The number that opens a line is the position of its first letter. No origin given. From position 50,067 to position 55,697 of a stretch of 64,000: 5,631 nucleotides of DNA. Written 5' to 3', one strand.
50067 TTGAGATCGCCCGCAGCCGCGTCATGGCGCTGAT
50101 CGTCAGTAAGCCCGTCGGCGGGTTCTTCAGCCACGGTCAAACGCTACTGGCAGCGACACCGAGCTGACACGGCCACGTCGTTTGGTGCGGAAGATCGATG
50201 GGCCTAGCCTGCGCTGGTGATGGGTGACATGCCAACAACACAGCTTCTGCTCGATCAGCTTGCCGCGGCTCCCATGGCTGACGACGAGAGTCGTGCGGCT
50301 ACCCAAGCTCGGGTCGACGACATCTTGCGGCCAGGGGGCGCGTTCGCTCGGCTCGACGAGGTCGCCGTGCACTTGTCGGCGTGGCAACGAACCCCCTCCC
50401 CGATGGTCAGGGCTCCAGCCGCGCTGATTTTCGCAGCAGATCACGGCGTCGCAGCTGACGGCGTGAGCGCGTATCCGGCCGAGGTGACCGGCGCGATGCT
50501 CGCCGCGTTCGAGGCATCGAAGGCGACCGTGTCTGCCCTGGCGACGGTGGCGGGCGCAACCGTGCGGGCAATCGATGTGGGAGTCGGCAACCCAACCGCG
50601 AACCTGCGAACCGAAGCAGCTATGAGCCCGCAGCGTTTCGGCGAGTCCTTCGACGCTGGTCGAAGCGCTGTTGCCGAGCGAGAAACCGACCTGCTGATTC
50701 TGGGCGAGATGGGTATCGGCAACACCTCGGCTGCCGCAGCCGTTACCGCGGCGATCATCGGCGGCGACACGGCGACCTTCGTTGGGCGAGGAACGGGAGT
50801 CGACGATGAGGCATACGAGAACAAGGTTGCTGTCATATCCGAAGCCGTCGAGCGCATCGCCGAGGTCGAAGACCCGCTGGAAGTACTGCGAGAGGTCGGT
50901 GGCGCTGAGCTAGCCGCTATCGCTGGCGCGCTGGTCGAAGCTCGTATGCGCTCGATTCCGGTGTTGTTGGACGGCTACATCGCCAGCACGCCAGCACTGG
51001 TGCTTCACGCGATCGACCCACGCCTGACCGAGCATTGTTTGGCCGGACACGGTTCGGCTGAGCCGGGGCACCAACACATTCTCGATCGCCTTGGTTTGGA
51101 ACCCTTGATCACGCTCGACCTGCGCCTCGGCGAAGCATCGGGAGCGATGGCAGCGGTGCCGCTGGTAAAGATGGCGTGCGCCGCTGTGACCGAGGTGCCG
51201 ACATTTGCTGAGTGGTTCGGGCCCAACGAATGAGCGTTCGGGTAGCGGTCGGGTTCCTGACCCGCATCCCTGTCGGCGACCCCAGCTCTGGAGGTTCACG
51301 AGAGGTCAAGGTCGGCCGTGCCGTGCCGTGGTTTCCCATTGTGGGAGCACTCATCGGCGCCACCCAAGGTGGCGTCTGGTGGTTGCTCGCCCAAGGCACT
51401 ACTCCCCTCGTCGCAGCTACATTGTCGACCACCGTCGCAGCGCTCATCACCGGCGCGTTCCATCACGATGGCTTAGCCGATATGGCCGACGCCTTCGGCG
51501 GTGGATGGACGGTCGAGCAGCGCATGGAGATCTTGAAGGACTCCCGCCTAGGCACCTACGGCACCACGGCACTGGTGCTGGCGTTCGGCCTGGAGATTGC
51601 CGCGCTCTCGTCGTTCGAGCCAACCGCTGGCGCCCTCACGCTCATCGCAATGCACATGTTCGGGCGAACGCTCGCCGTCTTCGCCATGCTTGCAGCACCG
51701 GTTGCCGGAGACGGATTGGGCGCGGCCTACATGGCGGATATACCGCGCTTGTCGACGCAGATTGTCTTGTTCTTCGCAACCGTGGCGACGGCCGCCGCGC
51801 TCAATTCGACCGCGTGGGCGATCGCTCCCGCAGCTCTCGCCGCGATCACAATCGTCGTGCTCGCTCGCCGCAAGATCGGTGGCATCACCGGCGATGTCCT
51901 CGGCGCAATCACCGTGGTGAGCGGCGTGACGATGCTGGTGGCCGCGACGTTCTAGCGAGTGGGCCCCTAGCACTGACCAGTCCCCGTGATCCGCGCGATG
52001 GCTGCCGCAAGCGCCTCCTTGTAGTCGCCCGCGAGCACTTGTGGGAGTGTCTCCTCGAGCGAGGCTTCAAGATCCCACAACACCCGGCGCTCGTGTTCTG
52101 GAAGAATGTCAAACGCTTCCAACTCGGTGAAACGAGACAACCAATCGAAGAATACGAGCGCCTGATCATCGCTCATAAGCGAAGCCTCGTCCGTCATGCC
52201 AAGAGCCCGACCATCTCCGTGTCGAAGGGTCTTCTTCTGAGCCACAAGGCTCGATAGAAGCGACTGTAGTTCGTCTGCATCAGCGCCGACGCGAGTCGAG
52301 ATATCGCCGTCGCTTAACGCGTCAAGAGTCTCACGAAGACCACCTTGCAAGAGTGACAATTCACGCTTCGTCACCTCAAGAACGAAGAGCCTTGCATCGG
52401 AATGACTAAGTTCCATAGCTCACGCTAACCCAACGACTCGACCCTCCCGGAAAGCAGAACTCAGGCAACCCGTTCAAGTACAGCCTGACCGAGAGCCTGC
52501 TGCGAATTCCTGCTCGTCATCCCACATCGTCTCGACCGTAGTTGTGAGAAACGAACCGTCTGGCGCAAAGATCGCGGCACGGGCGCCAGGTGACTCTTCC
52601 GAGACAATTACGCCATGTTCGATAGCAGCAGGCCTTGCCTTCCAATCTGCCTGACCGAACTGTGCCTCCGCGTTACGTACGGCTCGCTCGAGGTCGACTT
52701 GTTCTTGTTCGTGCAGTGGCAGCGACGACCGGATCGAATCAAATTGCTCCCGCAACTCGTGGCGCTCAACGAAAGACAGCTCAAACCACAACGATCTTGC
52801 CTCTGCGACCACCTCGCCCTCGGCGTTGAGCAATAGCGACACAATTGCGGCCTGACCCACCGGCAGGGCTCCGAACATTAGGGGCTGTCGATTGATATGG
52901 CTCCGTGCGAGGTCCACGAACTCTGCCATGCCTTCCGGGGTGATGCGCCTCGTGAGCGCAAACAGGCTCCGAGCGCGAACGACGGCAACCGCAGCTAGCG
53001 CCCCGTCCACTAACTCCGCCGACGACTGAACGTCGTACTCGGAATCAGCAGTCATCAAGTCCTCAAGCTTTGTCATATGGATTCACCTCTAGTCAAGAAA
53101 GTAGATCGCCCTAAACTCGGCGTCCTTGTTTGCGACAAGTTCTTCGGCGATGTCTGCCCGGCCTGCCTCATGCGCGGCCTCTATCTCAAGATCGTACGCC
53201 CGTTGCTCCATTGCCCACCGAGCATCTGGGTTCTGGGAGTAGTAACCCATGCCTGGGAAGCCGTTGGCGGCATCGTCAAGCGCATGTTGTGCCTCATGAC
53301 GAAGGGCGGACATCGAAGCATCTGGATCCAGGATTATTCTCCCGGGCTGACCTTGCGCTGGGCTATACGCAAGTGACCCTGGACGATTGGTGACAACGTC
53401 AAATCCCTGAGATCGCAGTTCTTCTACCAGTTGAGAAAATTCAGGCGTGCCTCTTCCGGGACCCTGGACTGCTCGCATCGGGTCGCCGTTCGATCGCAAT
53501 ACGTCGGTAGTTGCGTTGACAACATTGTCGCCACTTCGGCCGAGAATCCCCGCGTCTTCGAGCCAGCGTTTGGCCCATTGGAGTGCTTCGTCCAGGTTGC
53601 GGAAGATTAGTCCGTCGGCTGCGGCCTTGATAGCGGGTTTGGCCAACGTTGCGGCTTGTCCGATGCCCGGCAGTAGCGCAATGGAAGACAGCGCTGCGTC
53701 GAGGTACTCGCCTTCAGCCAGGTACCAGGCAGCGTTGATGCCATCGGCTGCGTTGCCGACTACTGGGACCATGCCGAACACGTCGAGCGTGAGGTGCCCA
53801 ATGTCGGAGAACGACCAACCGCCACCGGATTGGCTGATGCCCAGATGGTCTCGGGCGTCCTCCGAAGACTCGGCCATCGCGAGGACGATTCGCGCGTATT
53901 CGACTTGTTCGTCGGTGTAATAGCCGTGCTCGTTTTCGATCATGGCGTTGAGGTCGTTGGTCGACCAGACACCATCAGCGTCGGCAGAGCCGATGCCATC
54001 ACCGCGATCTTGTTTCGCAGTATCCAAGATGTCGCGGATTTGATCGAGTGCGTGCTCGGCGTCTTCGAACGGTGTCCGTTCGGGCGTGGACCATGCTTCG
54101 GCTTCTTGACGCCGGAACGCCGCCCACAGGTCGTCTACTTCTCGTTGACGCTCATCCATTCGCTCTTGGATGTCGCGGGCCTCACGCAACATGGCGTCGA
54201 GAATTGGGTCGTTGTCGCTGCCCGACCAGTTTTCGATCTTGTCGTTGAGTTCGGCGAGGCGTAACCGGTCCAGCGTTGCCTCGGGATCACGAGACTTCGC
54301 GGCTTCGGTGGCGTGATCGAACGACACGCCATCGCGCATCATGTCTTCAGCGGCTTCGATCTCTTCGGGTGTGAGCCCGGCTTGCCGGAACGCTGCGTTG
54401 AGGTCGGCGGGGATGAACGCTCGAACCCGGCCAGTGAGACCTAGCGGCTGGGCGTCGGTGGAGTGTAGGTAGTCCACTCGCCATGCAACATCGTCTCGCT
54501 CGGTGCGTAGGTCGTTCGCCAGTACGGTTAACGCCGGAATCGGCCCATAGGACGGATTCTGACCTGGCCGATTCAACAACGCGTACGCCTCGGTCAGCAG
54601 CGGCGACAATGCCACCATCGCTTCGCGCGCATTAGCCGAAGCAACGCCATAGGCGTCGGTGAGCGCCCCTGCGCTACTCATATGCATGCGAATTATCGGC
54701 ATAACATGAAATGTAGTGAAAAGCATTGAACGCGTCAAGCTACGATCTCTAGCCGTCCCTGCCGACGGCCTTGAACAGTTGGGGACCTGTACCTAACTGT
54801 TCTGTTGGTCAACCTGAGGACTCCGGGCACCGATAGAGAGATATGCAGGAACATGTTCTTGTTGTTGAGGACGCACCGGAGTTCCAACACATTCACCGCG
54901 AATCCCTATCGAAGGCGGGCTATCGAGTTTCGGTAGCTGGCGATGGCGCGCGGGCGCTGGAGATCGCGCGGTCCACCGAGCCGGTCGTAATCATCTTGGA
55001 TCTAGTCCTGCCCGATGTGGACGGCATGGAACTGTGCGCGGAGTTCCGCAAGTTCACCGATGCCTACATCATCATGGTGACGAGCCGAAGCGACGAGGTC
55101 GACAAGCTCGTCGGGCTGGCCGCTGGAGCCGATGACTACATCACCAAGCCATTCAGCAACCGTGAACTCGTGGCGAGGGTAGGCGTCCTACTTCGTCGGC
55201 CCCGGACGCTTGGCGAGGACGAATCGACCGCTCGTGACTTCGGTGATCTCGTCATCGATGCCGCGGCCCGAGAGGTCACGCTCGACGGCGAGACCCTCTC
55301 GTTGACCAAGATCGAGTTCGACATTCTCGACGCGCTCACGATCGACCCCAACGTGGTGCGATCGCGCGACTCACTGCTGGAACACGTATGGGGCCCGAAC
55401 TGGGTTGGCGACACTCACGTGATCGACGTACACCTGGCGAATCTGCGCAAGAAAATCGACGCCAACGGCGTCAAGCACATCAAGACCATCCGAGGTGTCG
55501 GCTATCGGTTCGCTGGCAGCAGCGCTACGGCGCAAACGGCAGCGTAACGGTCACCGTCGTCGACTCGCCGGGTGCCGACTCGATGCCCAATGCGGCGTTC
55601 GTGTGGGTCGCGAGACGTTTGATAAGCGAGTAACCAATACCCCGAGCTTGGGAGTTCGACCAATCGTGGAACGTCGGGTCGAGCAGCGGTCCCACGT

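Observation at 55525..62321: Seven-gene minus-strand string joined by ATGA overlaps couples polysaccharide synthesis/export genes to H-NOX phosphorelay and STAS proteins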

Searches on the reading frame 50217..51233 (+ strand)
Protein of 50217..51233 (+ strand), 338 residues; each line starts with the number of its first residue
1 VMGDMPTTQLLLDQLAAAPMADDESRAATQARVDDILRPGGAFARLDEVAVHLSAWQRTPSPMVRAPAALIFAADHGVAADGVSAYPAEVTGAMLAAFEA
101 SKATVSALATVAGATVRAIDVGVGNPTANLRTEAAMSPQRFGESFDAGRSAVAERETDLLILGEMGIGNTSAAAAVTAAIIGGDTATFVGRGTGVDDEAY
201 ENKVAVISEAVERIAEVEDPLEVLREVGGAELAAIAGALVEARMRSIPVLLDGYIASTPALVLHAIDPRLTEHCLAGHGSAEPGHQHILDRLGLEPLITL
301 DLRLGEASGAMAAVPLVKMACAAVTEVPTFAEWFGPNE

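Call 76: search_protein_families(library=pfam, proteins=[window:50217-51233:+], max_evalue=0.001)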
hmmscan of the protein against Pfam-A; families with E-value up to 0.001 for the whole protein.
window:50217-51233:+ (338 aa): 1 family
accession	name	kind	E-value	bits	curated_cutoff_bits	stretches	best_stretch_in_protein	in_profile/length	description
PF02277.22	DBI_PRT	-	1.9e-103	346.6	22.6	1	20-332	3-326/329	Phosphoribosyltransferase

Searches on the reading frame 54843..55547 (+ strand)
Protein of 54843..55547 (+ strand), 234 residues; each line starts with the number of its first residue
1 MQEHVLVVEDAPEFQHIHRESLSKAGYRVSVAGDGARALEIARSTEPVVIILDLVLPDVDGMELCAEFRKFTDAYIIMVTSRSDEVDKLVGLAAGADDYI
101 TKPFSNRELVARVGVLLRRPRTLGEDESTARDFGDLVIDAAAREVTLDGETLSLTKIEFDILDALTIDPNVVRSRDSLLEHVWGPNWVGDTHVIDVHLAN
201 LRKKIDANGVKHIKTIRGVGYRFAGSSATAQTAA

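Call 5: search_protein_families(library=pfam, proteins=[window:54843-55547:+], max_evalue=0.01)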
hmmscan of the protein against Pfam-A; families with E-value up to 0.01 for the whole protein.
window:54843-55547:+ (234 aa): 2 families
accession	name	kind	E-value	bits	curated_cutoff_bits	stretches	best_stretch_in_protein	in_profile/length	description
PF00072.30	Response_reg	-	1.1e-26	93.6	30.2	1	5-113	1-110/111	Response regulator receiver domain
PF00486.34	Trans_reg_C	-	1.1e-22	80.4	26.2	1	149-223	1-77/77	Transcriptional regulatory protein, C terminal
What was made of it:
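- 54843..55547 (+): Convergent OmpR/PhoB-family response regulator. Its 3' end overlaps the kinase-like gene by 23 nt. It is the probable end point of the phosphorelay. Pfam Response_reg 1.1e-26 and Trans_reg_C 1.1e-22 (call 5).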
